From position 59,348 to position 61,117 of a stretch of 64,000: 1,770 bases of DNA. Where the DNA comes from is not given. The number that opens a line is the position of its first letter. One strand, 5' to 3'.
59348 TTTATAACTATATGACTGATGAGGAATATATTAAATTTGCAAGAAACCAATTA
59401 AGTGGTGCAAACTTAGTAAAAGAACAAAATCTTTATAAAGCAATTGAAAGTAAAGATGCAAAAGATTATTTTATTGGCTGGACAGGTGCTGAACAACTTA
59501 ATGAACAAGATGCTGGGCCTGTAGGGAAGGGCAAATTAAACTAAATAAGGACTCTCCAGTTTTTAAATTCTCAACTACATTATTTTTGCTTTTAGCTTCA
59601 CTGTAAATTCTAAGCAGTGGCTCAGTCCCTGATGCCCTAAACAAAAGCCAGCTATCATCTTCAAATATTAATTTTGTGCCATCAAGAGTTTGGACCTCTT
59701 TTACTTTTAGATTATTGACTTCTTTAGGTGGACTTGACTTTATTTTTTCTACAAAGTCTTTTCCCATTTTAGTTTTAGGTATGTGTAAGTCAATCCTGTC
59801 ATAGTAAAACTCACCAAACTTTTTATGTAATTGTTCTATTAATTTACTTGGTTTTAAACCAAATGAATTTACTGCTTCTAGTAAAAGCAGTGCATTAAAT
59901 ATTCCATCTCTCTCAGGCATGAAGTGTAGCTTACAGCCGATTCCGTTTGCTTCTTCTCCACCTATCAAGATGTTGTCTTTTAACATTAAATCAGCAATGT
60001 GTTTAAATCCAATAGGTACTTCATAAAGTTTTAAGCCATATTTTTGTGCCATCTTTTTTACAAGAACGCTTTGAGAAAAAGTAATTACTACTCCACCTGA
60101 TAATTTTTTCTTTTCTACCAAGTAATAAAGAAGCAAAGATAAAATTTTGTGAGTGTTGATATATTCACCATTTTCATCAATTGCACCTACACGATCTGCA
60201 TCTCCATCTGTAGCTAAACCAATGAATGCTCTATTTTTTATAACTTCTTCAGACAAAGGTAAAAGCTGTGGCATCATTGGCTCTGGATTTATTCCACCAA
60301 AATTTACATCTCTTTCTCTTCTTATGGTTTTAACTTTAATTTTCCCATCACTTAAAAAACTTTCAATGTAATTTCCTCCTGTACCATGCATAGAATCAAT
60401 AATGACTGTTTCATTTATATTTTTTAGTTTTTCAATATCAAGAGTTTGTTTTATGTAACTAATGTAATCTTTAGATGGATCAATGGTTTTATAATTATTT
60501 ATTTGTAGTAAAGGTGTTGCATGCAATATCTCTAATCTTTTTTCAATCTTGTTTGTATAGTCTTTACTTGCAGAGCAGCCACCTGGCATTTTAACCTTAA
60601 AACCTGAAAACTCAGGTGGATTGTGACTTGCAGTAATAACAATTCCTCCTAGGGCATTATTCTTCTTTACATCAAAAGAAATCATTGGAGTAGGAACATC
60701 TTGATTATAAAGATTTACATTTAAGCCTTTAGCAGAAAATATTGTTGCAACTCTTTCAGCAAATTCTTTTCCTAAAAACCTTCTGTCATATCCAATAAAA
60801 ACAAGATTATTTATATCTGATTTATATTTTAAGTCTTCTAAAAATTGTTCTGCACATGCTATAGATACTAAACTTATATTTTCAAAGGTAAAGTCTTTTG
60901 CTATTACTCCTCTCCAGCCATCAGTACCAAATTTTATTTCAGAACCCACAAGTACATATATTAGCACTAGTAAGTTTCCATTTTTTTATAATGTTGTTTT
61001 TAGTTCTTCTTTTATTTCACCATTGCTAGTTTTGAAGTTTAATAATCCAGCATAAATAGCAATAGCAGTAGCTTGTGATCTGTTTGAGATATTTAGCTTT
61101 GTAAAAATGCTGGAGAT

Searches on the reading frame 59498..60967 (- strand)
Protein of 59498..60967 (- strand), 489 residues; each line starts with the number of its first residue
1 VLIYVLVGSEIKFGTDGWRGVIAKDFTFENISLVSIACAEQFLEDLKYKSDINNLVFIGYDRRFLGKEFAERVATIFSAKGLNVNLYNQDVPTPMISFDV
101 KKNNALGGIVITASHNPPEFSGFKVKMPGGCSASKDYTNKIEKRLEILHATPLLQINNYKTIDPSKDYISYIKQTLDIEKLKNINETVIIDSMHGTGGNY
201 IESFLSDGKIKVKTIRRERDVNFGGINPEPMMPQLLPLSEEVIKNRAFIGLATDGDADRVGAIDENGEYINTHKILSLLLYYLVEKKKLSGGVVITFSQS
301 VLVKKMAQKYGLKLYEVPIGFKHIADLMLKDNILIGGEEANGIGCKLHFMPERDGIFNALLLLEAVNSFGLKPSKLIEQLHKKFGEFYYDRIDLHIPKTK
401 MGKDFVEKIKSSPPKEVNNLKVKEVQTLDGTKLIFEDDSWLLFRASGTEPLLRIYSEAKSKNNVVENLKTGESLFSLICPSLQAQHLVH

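Call 69: search_protein_families(library=pfam, proteins=[window:59498-60967:-], max_evalue=0.0001)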
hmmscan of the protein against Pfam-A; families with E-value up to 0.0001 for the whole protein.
window:59498-60967:- (489 aa): 4 families
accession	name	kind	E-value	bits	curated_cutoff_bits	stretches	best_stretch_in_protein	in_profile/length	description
PF02878.22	PGM_PMM_I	-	5.4e-36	123.8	22.5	1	11-146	2-132/138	Phosphoglucomutase/phosphomannomutase, alpha/beta/alpha domain I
PF02880.22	PGM_PMM_III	-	1.2e-21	77.4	20.7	1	273-383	3-114/115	Phosphoglucomutase/phosphomannomutase, alpha/beta/alpha domain III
PF02879.22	PGM_PMM_II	-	1.3e-21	77.5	29.3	1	166-267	1-103/103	Phosphoglucomutase/phosphomannomutase, alpha/beta/alpha domain II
PF00408.26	PGM_PMM_IV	-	3.3e-07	30.7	23.1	1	423-462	21-56/68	Phosphoglucomutase/phosphomannomutase, C-terminal domain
